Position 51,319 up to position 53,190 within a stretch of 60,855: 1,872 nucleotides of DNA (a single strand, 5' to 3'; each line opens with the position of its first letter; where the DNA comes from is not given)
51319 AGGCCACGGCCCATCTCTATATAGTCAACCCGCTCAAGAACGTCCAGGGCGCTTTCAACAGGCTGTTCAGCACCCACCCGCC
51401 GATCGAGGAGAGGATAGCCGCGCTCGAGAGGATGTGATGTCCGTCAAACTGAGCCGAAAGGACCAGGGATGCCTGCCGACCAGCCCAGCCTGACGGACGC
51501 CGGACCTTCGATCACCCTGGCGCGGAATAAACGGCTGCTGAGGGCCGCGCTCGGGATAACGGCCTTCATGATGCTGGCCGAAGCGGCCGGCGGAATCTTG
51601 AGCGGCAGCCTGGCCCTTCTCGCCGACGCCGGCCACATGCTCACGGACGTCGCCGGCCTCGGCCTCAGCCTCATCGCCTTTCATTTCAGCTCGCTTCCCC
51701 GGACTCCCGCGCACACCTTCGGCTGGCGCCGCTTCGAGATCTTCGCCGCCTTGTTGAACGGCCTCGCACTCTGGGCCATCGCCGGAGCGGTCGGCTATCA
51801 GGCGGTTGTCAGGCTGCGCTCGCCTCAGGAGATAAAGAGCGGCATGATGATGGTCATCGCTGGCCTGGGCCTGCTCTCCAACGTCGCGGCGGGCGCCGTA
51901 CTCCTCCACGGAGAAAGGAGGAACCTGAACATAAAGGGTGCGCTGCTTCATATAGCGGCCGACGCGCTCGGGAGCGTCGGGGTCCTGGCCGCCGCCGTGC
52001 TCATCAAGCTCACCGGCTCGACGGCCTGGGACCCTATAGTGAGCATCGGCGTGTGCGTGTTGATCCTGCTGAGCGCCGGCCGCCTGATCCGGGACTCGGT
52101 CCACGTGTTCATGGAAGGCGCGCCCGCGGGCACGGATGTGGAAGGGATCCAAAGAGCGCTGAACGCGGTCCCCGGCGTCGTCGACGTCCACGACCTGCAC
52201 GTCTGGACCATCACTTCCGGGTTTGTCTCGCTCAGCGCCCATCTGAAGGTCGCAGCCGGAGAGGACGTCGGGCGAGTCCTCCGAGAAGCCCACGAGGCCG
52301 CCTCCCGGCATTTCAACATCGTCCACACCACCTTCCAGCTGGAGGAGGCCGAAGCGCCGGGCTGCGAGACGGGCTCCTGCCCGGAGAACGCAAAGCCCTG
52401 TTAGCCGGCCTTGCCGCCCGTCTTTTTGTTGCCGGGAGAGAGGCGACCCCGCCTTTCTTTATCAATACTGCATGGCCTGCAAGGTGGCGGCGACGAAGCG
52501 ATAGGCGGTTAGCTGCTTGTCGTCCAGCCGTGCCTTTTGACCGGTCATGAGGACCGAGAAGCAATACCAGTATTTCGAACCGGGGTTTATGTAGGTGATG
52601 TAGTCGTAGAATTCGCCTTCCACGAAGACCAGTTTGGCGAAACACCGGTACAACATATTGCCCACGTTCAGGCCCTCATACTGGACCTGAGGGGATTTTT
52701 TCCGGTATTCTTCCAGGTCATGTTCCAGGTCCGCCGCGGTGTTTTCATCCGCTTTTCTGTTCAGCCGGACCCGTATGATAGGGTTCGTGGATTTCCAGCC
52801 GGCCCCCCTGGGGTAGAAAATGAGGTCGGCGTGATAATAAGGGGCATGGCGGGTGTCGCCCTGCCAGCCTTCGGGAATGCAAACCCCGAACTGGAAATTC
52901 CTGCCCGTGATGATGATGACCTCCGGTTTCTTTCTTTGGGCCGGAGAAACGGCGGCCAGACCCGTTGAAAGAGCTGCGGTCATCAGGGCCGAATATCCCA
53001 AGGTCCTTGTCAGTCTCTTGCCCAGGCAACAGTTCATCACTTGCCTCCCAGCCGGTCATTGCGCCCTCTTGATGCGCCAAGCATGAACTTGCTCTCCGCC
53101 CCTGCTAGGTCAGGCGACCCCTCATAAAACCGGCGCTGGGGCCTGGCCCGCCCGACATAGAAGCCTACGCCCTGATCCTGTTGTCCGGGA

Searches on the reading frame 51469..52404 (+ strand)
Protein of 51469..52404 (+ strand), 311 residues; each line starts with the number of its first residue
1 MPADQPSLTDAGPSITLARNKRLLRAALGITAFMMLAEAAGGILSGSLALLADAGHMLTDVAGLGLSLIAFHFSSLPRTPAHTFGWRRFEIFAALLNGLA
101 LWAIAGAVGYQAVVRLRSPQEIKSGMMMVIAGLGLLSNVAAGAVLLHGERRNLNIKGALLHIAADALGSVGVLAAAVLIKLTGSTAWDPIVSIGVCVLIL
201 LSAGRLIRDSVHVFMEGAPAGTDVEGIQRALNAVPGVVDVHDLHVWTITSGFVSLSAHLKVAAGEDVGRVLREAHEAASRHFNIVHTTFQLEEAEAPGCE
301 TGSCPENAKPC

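Call 41: find_related_loci(query=window:51469-52404:+, collection=metagenome_contigs, flank=10000)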
Query window:51469-52404:+ (311 aa) in metagenome_contigs; peptide patterns used: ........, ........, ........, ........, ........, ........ (x = any residue, [..] = any of these).
600 stretches matched a pattern (row limit reached: there are more); 589 encode a relative of the query (tblastn E <= 1e-3); the best 80 are kept; 80 distinct loci.
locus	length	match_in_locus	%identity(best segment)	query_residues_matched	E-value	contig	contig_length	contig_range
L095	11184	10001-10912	66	1-304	3e-128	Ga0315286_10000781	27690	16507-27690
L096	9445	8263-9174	65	1-304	2e-125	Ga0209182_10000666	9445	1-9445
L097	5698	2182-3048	66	18-306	2e-123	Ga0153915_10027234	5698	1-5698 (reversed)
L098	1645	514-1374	60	18-304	6e-114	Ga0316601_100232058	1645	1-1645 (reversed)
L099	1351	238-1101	59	21-310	3e-113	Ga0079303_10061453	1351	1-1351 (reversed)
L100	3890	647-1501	50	20-305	1e-84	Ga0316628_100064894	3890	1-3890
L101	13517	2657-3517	47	22-308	3e-74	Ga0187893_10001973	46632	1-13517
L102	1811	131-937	49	22-291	2e-76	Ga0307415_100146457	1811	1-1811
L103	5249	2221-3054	48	20-300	6e-72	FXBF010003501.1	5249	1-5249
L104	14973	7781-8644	45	19-307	4e-71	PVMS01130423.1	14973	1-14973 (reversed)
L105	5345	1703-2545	49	22-303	2e-70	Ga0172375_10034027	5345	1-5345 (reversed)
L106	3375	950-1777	46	20-295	3e-70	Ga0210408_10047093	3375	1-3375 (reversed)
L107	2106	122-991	47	19-310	4e-72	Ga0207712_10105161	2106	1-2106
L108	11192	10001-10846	45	18-302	6e-70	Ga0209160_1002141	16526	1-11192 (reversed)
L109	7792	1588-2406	46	22-295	7e-70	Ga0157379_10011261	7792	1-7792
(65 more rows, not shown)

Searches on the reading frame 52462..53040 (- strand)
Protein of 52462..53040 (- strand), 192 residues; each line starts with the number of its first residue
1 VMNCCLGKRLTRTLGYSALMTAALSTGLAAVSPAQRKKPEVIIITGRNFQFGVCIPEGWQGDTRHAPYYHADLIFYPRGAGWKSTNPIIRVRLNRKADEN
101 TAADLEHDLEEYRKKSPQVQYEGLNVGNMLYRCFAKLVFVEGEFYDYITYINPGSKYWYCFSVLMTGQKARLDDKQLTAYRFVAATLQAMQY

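Call 5: search_protein_families(library=pfam, proteins=[window:52462-53040:-], max_evalue=0.1)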
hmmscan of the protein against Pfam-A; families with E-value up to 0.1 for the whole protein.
window:52462-53040:- (192 aa): 0 families

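Call 85: search_protein_families(library=ncbifam, proteins=[window:52462-53040:-], max_evalue=0.01)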
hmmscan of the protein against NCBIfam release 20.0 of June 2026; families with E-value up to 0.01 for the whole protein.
window:52462-53040:- (192 aa): 0 families
